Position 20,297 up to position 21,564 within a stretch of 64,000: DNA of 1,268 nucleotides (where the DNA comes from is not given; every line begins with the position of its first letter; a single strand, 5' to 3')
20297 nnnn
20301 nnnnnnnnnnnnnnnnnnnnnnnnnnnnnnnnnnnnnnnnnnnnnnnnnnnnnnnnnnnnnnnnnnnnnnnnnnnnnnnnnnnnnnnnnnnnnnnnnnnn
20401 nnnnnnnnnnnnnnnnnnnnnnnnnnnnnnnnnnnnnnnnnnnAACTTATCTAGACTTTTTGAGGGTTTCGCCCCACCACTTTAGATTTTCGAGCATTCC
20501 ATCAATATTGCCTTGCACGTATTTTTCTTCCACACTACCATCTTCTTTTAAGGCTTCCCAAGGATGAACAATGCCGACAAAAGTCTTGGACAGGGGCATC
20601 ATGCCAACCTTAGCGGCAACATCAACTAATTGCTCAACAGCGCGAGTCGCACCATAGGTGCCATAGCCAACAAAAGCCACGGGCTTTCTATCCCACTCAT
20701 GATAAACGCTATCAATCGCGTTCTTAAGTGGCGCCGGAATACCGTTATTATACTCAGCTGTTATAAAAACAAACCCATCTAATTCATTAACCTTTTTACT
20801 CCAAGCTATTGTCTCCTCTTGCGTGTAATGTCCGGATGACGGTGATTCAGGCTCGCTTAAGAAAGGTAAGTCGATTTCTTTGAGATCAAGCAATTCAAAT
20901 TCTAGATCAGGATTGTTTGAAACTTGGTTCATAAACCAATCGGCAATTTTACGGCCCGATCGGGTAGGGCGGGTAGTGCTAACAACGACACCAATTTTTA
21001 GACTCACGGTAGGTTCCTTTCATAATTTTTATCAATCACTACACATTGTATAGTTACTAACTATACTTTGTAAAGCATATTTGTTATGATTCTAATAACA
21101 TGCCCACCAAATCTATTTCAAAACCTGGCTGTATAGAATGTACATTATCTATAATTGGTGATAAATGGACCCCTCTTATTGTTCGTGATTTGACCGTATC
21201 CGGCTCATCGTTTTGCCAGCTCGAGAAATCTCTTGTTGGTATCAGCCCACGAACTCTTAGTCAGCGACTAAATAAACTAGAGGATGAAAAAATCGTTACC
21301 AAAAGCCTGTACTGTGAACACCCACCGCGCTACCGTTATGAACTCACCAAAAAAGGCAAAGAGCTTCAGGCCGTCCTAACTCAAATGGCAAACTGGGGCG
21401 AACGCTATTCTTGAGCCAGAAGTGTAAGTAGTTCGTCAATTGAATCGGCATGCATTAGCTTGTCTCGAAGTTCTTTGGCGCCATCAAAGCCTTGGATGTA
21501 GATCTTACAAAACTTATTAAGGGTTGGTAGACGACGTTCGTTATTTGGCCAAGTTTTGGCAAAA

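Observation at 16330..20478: Five-gene nucleotide-enzyme islet inserted at the 3' end of an FMN-reductase gene, bracketed by 32-nt direct repeats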

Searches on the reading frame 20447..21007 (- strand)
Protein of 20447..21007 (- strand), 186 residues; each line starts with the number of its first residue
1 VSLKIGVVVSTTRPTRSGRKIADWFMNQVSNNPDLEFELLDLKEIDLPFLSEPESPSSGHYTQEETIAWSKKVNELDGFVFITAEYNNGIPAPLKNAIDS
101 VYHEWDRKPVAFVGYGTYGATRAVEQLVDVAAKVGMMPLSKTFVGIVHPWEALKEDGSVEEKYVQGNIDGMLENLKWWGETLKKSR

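Call 4: search_protein_families(library=pfam, proteins=[window:20447-21007:-], max_evalue=0.01)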
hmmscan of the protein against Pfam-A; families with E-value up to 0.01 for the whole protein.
window:20447-21007:- (186 aa): 2 families
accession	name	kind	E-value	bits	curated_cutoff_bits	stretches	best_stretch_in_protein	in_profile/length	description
PF03358.20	FMN_red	-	7.7e-33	113.7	24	1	4-146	2-147/152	NADPH-dependent FMN reductase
PF02525.22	Flavodoxin_2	-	2.7e-08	34.2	27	1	4-103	2-105/198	Flavodoxin-like fold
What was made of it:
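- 20447..21007 (-): NADPH-dependent FMN reductase gene, the target gene. It is not part of the conserved cluster. Pfam FMN_red 7.7e-33 (call 4).
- Checked: On the minus strand the second copy encodes ............*, the end of the FMN_red ORF at 20447-21007 (Pfam 7.7e-33, call 4).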

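Call 30: find_homologous_proteins(query=window:20447-21007:-, max_evalue=1e-30)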
Query window:20447-21007:- (186 aa): 202 proteins with E <= 1e-30 among 384 candidates; the best 120 are listed.
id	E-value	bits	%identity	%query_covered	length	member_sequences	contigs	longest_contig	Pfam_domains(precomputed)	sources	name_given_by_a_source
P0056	1.6e-121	421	100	100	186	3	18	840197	PF02525.23,PF03358.21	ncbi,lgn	-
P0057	4.7e-101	354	81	100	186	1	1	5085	PF03358.21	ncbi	-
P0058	1.4e-100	352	80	100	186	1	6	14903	PF02525.23,PF03358.21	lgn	-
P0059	2.3e-98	345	77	100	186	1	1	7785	PF02525.23,PF03358.21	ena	-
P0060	5.2e-97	341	79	100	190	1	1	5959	PF02525.23,PF03358.21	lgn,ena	-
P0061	1.3e-96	340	77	100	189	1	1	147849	PF02525.23,PF03358.21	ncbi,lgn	-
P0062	2.3e-95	336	76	100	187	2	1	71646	PF02525.23,PF03358.21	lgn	-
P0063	4.7e-94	331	76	100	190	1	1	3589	PF02525.23,PF03358.21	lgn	-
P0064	5.0e-94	331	72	100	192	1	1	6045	PF02525.23,PF03358.21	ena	-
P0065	8.3e-94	330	75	100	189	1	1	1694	PF02525.23,PF03358.21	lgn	-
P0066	5.8e-91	321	72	100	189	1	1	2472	PF02525.23,PF03358.21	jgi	jgi:NAD(P)H-dependent FMN reductase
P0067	1.0e-90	320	72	100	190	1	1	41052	PF02525.23,PF03358.21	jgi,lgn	-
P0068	1.1e-88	314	73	100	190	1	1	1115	PF02525.23,PF03358.21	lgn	-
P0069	3.2e-88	312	70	100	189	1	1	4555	PF02525.23,PF03358.21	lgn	-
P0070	3.2e-87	309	72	100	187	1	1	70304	PF02525.23,PF03358.21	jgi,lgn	-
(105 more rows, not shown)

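Call 31: find_encoding_contigs(protein=P0058, flank=8000, max_places=3)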
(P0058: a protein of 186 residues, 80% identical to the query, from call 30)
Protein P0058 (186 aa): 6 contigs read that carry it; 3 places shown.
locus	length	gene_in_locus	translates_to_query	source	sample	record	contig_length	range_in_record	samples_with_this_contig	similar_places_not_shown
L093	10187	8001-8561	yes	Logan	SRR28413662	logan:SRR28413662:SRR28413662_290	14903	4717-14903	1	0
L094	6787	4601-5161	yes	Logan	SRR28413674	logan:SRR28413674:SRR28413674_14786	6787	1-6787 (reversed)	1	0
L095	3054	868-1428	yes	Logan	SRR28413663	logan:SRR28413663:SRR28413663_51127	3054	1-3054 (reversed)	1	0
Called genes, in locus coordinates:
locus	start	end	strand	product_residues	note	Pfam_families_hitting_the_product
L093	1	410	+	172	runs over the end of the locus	PF01872:RibD_C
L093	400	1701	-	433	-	PF01225:Mur_ligase, PF08245:Mur_ligase_M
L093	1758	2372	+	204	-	-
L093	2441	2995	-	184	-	-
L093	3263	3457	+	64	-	-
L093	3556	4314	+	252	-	PF02463:SMC_N (faint), PF00005:ABC_tran, PF13175:AAA_15 (faint), PF13304:AAA_21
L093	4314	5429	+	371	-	PF12679:ABC2_membrane_2 (weak), PF12698:ABC2_membrane_3, PF01061:ABC2_membrane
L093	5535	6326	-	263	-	PF04240:Caroten_synth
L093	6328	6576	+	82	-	-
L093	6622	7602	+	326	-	PF01207:Dus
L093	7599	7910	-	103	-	PF01638:HxlR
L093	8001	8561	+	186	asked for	PF02525:Flavodoxin_2, PF03358:FMN_red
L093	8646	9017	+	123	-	PF02325:CCB3_YggT (weak)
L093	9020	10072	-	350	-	-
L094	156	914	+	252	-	PF02463:SMC_N (faint), PF00005:ABC_tran, PF13175:AAA_15 (faint), PF13304:AAA_21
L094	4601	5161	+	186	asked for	PF02525:Flavodoxin_2, PF03358:FMN_red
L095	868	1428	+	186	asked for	PF02525:Flavodoxin_2, PF03358:FMN_red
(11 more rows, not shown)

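Call 32: find_encoding_contigs(protein=P0061, flank=8000, max_places=2)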
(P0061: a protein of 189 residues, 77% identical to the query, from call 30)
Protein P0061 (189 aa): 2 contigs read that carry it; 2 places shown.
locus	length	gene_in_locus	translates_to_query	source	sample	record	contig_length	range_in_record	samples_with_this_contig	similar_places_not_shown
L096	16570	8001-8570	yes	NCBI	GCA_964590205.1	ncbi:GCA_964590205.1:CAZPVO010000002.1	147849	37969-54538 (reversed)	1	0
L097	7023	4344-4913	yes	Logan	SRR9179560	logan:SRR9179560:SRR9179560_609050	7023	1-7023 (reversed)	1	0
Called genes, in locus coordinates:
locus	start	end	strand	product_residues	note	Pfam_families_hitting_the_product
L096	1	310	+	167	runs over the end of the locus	PF01872:RibD_C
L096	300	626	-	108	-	PF03992:ABM (weak)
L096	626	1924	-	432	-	PF01225:Mur_ligase, PF08245:Mur_ligase_M, PF02875:Mur_ligase_C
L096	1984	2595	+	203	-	-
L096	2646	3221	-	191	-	-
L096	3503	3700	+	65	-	-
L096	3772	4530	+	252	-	PF02463:SMC_N (faint), PF00005:ABC_tran, PF13175:AAA_15 (faint), PF13304:AAA_21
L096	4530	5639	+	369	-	PF12679:ABC2_membrane_2, PF12698:ABC2_membrane_3, PF01061:ABC2_membrane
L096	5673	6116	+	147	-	PF00293:NUDIX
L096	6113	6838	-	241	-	PF04240:Caroten_synth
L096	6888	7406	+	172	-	-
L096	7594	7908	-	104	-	PF01638:HxlR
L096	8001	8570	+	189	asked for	PF02525:Flavodoxin_2, PF03358:FMN_red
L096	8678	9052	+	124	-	PF02325:CCB3_YggT (weak)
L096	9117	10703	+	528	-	PF07690:MFS_1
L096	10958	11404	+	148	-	PF04977:DivIC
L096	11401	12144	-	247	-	PF13828:DUF4190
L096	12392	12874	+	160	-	PF12647:RNHCP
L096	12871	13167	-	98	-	-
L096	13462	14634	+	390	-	PF04519:Bactofilin (weak), PF26514:DUF8173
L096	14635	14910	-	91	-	-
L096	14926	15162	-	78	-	-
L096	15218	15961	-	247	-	PF00561:Abhydrolase_1, PF12146:Hydrolase_4, PF12697:Abhydrolase_6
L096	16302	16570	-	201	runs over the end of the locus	-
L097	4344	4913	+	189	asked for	PF02525:Flavodoxin_2, PF03358:FMN_red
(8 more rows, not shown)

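Call 33: find_encoding_contigs(protein=P0062, flank=8000, max_places=2)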
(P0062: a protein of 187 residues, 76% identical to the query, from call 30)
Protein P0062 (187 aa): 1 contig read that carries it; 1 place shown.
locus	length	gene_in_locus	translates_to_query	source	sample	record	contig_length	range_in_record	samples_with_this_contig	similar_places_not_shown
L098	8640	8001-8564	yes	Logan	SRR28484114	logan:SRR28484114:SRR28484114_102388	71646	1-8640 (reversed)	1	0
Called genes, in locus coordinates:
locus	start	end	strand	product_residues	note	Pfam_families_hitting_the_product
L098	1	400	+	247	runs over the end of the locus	PF00106:adh_short, PF08659:KR, PF01370:Epimerase, PF13561:adh_short_C2, PF16363:GDP_Man_Dehyd (faint)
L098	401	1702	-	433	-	PF01225:Mur_ligase, PF08245:Mur_ligase_M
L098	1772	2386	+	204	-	-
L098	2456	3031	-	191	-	-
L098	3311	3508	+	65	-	-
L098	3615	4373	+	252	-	PF02463:SMC_N (weak), PF13175:AAA_15 (faint), PF00005:ABC_tran, PF13304:AAA_21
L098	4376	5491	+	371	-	PF12698:ABC2_membrane_3, PF01061:ABC2_membrane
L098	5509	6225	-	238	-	PF04240:Caroten_synth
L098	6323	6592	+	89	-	-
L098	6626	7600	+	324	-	PF01207:Dus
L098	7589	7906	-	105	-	PF01638:HxlR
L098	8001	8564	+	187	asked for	PF02525:Flavodoxin_2 (weak), PF03358:FMN_red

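Call 34: find_encoding_contigs(protein=P0057, flank=8000, max_places=2)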
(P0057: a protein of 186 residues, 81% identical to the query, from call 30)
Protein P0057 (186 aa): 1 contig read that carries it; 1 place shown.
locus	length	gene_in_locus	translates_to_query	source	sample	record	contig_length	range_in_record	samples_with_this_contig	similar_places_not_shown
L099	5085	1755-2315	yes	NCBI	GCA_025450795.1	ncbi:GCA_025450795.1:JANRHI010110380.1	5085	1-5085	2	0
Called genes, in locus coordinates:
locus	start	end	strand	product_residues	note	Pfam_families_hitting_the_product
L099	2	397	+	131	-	?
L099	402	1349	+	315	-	PF01207:Dus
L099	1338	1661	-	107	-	PF01638:HxlR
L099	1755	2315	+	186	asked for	PF03358:FMN_red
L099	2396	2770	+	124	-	-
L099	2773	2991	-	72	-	-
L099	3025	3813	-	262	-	-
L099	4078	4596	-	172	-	-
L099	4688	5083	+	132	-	?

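Call 35: find_encoding_contigs(protein=P0060, flank=8000, max_places=2)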
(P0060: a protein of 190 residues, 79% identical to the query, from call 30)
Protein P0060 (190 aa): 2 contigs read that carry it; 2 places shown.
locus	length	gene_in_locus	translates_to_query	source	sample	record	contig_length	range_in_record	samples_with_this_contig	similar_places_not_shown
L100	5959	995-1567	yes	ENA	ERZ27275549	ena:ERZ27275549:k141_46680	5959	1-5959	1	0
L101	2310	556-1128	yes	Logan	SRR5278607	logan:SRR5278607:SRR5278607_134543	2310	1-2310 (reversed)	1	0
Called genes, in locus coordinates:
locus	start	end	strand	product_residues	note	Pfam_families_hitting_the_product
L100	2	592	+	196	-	?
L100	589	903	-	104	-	PF01638:HxlR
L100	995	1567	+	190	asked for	PF02525:Flavodoxin_2 (weak), PF03358:FMN_red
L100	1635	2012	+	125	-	-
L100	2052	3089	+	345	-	PF02016:Peptidase_S66, PF17676:Peptidase_S66C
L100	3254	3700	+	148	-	PF04977:DivIC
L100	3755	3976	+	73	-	-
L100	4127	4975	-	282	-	PF00892:EamA, PF06800:Sugar_transport, PF00892:EamA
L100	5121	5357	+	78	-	-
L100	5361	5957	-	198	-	?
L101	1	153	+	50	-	?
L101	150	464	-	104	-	PF01638:HxlR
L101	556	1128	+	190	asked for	PF02525:Flavodoxin_2 (weak), PF03358:FMN_red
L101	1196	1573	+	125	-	-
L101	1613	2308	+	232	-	?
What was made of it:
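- Empty sites with conserved synteny exist in L093, L096, L099 and L100 (calls 31, 32, 34, 35). It is accessory, mobile and located in a variable hotspot (calls 31-35). The region between FMNred and DivIC differs in every relative (calls 31-35).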

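Call 76: find_encoding_contigs(protein=P0056, flank=10000, max_places=3)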
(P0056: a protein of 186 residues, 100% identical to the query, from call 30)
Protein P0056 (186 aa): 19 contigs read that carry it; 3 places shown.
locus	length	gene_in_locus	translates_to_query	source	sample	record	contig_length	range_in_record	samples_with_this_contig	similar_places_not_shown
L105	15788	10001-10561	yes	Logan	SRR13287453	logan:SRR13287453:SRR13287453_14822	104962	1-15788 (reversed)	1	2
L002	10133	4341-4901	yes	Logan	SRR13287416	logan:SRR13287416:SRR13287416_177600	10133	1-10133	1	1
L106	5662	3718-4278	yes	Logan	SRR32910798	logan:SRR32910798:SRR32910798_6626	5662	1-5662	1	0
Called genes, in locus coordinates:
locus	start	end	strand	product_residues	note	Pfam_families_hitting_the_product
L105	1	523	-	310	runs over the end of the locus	PF21088:MS_channel_1st, PF00924:MS_channel_2nd, PF21082:MS_channel_3rd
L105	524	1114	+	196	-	PF01300:Sua5_yciO_yrdC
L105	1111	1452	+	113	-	PF03819:MazG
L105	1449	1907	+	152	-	PF01243:PNPOx_N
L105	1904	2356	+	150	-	PF00293:NUDIX, PF14815:NUDIX_4 (weak)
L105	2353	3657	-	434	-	PF01225:Mur_ligase, PF08245:Mur_ligase_M, PF02875:Mur_ligase_C (faint)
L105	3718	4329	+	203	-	-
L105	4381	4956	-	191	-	-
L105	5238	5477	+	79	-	-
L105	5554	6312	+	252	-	PF02463:SMC_N (weak), PF00005:ABC_tran, PF13175:AAA_15 (faint), PF13304:AAA_21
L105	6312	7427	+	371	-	PF12679:ABC2_membrane_2, PF12698:ABC2_membrane_3, PF01061:ABC2_membrane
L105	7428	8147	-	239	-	PF04240:Caroten_synth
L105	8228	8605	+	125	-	-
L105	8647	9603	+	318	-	PF01207:Dus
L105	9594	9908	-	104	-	PF01638:HxlR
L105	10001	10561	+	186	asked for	PF02525:Flavodoxin_2, PF03358:FMN_red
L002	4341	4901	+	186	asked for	PF02525:Flavodoxin_2, PF03358:FMN_red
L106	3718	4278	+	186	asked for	PF02525:Flavodoxin_2, PF03358:FMN_red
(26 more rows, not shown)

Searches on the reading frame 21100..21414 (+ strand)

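Call 4: search_protein_families(library=pfam, proteins=[window:21100-21414:+], max_evalue=0.01)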
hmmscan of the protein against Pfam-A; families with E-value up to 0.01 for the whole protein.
window:21100-21414:+ (104 aa): 3 families
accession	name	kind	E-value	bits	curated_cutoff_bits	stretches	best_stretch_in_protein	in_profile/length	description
PF01638.23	HxlR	-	1.8e-23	82.7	20.8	1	18-103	1-86/91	HxlR-like helix-turn-helix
PF03551.20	PadR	-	0.0007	20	27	1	48-88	29-71/75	Transcriptional regulator PadR-like family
PF13412.12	HTH_24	-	0.0015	18.5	21.9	1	46-67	27-48/48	Winged helix-turn-helix DNA-binding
